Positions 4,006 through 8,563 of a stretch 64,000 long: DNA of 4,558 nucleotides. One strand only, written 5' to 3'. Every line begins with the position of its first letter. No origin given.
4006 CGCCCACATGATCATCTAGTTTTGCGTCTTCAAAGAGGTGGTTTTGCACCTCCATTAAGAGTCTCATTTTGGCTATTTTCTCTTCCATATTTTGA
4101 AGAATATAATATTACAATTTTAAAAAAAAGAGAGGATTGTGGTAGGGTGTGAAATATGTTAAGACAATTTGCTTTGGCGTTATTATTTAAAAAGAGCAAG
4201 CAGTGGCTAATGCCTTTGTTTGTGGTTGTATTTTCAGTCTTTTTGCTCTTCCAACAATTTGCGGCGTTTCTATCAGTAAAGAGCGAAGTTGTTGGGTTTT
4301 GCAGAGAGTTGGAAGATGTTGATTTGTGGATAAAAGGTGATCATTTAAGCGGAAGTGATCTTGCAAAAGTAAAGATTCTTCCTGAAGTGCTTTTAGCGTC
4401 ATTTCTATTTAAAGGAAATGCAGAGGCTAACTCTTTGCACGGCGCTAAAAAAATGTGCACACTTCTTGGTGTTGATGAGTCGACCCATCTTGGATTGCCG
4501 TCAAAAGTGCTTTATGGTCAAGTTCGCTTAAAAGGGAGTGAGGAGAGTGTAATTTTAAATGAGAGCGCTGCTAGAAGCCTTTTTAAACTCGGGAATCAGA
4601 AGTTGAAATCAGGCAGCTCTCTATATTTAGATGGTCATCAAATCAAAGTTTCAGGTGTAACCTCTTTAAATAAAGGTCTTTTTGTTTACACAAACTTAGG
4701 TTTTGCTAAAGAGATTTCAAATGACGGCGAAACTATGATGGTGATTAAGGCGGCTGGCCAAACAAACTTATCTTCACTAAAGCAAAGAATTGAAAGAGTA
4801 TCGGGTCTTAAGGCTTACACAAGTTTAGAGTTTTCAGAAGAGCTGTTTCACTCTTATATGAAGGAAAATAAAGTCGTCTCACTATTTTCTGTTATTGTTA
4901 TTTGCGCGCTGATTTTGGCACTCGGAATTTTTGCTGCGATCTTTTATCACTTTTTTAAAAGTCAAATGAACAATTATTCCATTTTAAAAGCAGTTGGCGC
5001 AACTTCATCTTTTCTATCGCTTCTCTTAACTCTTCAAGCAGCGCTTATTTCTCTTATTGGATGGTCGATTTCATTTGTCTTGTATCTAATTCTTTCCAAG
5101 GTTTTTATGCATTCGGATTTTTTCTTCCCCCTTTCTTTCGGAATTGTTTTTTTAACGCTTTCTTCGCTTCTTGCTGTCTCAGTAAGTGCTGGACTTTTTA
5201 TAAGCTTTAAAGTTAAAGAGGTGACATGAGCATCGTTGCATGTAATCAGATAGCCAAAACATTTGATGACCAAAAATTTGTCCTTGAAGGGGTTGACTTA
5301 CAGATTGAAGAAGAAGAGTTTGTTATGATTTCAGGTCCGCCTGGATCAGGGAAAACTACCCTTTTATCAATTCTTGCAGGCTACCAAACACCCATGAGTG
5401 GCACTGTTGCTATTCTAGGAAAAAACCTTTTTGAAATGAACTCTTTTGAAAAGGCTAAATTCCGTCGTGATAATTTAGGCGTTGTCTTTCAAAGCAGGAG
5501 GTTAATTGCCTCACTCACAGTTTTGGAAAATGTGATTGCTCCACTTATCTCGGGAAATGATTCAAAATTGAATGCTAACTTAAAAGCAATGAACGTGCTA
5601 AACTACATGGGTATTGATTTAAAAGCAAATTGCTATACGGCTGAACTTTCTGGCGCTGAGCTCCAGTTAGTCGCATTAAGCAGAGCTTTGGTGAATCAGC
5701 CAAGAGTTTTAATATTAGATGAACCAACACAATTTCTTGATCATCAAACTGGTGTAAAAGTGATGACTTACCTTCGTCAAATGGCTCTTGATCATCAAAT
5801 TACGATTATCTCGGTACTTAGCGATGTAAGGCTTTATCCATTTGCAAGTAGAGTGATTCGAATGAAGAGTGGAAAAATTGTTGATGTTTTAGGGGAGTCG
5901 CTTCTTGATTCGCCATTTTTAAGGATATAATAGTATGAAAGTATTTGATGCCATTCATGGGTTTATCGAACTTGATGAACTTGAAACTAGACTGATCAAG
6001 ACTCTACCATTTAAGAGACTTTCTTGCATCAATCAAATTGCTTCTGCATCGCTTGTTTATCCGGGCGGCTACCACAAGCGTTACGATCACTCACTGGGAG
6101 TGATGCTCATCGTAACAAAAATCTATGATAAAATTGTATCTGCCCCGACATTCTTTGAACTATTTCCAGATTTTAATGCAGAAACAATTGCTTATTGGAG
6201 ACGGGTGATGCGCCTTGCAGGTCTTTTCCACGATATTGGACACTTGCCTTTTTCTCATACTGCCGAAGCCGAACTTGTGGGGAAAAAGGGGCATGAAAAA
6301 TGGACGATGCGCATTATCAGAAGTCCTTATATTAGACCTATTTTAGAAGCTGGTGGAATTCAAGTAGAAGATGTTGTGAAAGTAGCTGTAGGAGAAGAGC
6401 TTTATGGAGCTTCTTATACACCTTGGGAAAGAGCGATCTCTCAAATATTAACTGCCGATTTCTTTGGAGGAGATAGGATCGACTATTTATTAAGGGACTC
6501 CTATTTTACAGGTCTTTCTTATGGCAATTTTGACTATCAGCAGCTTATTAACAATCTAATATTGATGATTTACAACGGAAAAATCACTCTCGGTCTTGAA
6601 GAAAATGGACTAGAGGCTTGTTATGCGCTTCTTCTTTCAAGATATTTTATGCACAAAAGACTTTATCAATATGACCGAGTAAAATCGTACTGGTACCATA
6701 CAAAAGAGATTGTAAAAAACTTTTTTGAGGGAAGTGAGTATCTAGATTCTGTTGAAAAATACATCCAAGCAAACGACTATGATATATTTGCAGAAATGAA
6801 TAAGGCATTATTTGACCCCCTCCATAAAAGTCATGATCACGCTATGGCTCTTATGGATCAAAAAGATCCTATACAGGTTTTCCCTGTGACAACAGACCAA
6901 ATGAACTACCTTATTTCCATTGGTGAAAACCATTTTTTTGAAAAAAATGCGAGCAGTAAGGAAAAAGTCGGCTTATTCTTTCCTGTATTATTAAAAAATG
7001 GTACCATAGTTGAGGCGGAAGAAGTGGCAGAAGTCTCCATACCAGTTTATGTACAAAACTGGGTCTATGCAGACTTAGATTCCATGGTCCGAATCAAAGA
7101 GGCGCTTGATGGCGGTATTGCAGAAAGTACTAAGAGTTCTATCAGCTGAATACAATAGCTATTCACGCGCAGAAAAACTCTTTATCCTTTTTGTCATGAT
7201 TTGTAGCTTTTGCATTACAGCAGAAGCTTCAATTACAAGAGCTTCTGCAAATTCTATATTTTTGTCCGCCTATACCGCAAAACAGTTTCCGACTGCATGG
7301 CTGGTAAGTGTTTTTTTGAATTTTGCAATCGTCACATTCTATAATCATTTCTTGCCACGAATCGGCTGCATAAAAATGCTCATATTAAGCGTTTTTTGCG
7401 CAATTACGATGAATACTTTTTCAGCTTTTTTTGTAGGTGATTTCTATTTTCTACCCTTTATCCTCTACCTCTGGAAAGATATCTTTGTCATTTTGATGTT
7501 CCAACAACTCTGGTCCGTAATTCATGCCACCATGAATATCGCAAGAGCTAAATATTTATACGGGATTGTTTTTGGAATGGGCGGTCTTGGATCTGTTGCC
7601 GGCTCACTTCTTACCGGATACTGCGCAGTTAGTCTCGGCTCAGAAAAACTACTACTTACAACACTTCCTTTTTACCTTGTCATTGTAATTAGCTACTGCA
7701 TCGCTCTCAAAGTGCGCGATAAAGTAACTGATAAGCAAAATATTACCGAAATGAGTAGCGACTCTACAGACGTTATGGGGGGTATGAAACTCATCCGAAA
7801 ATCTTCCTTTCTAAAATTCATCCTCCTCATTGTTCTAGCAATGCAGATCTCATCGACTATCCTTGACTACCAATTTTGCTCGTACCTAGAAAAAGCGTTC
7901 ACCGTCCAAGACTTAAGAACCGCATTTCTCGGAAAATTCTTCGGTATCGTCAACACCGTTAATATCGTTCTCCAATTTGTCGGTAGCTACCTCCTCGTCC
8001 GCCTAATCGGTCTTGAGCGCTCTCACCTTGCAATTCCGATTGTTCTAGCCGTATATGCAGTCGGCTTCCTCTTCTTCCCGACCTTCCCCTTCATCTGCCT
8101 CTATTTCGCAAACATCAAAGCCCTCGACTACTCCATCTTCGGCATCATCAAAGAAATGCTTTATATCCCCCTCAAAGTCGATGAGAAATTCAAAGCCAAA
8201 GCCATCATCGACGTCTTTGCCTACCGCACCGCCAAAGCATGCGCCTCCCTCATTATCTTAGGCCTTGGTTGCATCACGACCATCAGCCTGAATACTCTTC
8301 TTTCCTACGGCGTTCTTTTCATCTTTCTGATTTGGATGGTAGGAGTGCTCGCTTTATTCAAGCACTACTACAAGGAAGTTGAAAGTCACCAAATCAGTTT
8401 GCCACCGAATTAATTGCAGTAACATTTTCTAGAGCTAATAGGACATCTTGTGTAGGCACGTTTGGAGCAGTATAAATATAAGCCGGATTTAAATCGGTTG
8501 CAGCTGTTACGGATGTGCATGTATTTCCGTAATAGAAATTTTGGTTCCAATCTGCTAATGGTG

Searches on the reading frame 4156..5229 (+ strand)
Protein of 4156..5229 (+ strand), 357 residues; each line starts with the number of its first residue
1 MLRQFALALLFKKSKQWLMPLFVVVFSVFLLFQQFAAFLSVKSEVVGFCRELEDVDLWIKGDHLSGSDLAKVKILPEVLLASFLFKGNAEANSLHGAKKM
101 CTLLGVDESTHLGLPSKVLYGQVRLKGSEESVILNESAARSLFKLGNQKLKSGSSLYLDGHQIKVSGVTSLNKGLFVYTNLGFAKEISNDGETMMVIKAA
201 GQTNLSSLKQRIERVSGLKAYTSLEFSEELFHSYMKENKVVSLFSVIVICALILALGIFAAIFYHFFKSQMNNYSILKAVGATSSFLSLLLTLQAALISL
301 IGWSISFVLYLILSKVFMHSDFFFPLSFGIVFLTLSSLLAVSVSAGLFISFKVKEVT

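Call 68: search_protein_families(library=pfam, proteins=[window:4156-5229:+], max_evalue=0.0001)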
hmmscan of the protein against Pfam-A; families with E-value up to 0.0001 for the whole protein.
window:4156-5229:+ (357 aa): 2 families
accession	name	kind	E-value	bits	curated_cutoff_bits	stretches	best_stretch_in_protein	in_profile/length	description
PF02687.27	FtsX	-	7.7e-07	29.6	25.5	1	246-345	2-105/120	FtsX-like permease C-terminal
PF12704.14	MacB_PCD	-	5.9e-06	27.1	27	1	64-214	54-206/207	MacB-like periplasmic core domain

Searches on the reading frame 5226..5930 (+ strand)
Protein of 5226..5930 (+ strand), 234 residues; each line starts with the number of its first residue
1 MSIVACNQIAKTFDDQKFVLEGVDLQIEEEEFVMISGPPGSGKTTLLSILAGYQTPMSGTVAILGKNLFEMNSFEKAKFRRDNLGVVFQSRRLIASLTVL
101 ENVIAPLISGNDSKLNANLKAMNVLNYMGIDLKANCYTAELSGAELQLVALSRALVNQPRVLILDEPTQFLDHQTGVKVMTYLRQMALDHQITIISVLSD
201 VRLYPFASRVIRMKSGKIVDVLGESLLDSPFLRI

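Call 68: search_protein_families(library=pfam, proteins=[window:5226-5930:+], max_evalue=0.0001)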
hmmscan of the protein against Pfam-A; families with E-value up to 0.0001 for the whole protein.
window:5226-5930:+ (234 aa): 4 families
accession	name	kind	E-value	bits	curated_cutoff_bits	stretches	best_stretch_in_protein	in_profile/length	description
PF00005.33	ABC_tran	-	1e-29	104.3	25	1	20-169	1-137/137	ABC transporter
PF02463.25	SMC_N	-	1.8e-06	28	40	1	29-200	23-200/220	RecF/RecN/SMC N terminal domain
PF20720.3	nSTAND3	-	3.3e-05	24.1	27.2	1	27-54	14-41/155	Novel STAND NTPase 3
PF13401.12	AAA_22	-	9.6e-05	23.1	27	0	29-195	4-119/130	AAA domain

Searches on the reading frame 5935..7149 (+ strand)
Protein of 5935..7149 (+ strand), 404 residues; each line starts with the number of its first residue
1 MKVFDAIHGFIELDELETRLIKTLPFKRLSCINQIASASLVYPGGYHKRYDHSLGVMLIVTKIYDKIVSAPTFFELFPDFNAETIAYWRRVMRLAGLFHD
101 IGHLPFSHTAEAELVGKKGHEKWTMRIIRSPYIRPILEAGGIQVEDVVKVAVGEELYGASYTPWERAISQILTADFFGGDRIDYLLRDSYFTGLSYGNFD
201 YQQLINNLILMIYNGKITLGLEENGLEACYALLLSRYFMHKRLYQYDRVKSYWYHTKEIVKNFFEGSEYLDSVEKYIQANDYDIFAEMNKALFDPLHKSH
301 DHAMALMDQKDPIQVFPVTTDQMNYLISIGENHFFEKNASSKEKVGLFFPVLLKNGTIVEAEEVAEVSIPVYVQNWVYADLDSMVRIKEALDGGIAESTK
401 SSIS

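Call 68: search_protein_families(library=pfam, proteins=[window:5935-7149:+], max_evalue=0.0001)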
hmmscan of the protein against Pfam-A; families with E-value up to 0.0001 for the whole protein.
window:5935-7149:+ (404 aa): 1 family
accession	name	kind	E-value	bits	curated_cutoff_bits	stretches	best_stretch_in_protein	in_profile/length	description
PF01966.28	HD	-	6.9e-08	33.2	22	1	49-137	1-75/116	HD domain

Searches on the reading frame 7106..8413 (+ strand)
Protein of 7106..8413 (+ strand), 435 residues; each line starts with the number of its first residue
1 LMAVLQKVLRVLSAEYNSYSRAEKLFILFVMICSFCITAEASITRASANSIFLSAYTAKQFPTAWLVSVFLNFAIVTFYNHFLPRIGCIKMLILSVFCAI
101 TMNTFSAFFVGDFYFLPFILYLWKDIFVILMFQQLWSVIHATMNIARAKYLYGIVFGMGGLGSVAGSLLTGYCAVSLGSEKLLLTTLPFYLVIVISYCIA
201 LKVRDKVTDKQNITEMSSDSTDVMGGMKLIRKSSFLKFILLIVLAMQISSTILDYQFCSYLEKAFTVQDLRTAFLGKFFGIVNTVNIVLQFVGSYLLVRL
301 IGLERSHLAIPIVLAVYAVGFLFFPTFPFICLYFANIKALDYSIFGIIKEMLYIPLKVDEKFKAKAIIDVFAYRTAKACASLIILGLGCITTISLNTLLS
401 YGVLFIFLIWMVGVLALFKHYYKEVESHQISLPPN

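Call 68: search_protein_families(library=pfam, proteins=[window:7106-8413:+], max_evalue=0.0001)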
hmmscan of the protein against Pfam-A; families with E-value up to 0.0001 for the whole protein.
window:7106-8413:+ (435 aa): 2 families
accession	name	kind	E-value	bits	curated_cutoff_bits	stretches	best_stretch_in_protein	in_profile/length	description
PF03219.20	TLC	-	2.5e-14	53.4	21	1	67-421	102-491/491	TLC ATP/ADP transporter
PF07690.21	MFS_1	-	7.4e-06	25.6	33.4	1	31-327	2-291/347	Major Facilitator Superfamily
